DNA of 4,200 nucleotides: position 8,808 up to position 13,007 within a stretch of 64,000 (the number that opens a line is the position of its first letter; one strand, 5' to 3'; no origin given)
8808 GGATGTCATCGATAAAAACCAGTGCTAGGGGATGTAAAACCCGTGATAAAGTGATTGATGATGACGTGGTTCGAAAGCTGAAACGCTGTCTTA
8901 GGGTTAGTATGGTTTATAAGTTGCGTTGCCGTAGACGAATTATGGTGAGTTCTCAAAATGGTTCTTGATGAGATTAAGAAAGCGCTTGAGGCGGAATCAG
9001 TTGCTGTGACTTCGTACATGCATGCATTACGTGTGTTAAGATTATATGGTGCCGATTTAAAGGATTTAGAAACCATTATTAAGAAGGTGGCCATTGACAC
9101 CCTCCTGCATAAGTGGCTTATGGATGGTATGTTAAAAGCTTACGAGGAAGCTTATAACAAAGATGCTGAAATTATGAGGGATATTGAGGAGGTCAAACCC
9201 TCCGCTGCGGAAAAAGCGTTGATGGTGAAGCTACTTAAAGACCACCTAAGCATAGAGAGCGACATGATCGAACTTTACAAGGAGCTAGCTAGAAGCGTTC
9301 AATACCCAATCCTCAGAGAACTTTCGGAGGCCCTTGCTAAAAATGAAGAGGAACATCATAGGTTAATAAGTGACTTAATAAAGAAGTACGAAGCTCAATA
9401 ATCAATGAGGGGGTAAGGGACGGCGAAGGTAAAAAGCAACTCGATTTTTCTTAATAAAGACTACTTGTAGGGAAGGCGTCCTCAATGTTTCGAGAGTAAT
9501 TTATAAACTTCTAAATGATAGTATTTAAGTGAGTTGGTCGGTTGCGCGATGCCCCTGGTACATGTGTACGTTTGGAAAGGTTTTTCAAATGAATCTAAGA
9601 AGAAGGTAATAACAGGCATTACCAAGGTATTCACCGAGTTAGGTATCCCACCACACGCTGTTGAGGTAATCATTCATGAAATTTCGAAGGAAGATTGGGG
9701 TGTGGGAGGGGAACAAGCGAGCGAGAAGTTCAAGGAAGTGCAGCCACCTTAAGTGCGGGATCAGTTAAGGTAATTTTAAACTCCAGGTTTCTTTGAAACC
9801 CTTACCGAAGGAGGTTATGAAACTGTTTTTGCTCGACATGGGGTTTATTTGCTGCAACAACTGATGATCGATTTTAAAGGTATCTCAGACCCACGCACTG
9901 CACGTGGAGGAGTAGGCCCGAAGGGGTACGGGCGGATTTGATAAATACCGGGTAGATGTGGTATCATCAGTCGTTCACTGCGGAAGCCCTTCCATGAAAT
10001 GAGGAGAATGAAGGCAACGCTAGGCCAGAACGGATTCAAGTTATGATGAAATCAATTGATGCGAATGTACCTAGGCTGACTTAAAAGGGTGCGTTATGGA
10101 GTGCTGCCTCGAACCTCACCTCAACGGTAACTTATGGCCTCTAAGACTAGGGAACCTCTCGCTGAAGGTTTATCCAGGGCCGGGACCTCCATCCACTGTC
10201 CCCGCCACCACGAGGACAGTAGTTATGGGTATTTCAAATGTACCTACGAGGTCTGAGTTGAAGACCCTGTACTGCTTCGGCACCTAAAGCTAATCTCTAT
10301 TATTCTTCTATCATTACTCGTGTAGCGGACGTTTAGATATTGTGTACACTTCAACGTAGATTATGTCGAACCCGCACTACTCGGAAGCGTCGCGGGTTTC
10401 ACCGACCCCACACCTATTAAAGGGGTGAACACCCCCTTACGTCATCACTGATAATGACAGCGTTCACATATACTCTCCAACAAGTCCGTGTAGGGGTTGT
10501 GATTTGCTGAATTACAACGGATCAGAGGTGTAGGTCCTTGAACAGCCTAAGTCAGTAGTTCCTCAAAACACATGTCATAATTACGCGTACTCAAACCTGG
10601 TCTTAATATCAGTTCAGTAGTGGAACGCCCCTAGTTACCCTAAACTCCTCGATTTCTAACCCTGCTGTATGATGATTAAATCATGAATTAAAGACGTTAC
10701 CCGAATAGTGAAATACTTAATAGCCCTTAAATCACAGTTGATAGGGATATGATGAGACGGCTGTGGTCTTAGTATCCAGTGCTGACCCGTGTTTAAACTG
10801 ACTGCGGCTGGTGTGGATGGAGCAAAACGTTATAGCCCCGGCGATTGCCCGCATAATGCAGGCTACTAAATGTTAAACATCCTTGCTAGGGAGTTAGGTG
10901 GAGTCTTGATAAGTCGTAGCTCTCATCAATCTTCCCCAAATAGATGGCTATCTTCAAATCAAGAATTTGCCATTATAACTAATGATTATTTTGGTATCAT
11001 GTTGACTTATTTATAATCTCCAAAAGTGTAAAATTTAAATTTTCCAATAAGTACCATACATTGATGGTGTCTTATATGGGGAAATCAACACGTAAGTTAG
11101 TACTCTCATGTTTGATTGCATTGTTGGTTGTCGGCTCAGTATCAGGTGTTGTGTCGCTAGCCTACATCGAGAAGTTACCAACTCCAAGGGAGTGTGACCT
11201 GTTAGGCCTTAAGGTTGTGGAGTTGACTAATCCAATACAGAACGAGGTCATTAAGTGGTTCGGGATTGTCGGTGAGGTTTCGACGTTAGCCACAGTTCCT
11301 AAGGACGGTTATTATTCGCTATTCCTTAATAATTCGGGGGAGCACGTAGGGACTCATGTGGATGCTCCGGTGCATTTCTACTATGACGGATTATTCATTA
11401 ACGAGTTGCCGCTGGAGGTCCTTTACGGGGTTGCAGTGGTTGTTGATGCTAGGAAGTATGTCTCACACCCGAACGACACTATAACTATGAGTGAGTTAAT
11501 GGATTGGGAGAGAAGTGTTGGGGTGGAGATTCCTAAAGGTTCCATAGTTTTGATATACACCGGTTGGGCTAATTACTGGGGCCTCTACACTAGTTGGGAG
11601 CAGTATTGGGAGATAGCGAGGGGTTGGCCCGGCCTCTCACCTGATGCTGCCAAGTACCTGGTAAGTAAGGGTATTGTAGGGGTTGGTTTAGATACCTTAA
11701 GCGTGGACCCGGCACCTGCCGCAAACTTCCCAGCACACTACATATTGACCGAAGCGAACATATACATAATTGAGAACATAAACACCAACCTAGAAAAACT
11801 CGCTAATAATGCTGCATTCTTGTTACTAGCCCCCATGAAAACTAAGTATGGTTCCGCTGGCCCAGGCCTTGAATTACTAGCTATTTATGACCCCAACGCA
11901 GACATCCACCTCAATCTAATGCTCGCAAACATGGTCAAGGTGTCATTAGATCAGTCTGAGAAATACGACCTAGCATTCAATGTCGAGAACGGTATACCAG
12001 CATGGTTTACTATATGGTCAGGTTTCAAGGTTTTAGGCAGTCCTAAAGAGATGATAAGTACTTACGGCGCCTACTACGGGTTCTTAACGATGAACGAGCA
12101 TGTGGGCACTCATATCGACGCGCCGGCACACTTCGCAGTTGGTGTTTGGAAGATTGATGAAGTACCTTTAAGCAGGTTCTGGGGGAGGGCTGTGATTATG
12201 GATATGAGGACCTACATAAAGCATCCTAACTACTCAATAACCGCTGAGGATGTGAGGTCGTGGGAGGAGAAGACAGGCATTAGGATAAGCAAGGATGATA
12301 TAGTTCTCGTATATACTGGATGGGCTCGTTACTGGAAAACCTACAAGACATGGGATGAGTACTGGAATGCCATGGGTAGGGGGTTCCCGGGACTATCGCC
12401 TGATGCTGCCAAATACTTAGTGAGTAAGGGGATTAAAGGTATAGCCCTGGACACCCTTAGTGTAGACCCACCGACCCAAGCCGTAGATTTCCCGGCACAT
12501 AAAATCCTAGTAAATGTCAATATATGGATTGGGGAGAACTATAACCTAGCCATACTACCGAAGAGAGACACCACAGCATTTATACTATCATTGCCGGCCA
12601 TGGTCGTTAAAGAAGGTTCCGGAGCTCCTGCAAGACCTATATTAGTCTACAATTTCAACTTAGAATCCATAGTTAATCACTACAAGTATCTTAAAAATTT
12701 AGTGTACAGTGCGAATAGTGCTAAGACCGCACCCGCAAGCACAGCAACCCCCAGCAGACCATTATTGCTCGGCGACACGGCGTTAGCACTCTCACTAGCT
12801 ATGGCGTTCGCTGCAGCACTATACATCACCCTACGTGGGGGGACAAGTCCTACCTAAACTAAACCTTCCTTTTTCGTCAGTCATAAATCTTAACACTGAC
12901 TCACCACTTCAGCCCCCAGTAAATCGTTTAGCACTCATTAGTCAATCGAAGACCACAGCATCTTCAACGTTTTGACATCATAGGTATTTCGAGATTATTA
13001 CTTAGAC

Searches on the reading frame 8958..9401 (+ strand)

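Call 90: search_protein_families(library=pfam, proteins=[window:8958-9401:+], max_evalue=0.00001)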
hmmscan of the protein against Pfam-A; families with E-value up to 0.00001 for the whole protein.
window:8958-9401:+ (147 aa): 1 family
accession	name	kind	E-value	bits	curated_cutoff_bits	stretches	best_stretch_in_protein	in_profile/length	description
PF02915.23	Rubrerythrin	-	3.4e-07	31.1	22.8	1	92-145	2-57/137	Rubrerythrin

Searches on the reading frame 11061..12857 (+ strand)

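Call 90: search_protein_families(library=pfam, proteins=[window:11061-12857:+], max_evalue=0.00001)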
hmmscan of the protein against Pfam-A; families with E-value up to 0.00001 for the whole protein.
window:11061-12857:+ (598 aa): 1 family
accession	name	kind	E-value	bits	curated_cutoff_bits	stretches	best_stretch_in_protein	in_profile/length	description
PF04199.19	Cyclase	-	2e-78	261.9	23.1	2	302-470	1-142/142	Putative cyclase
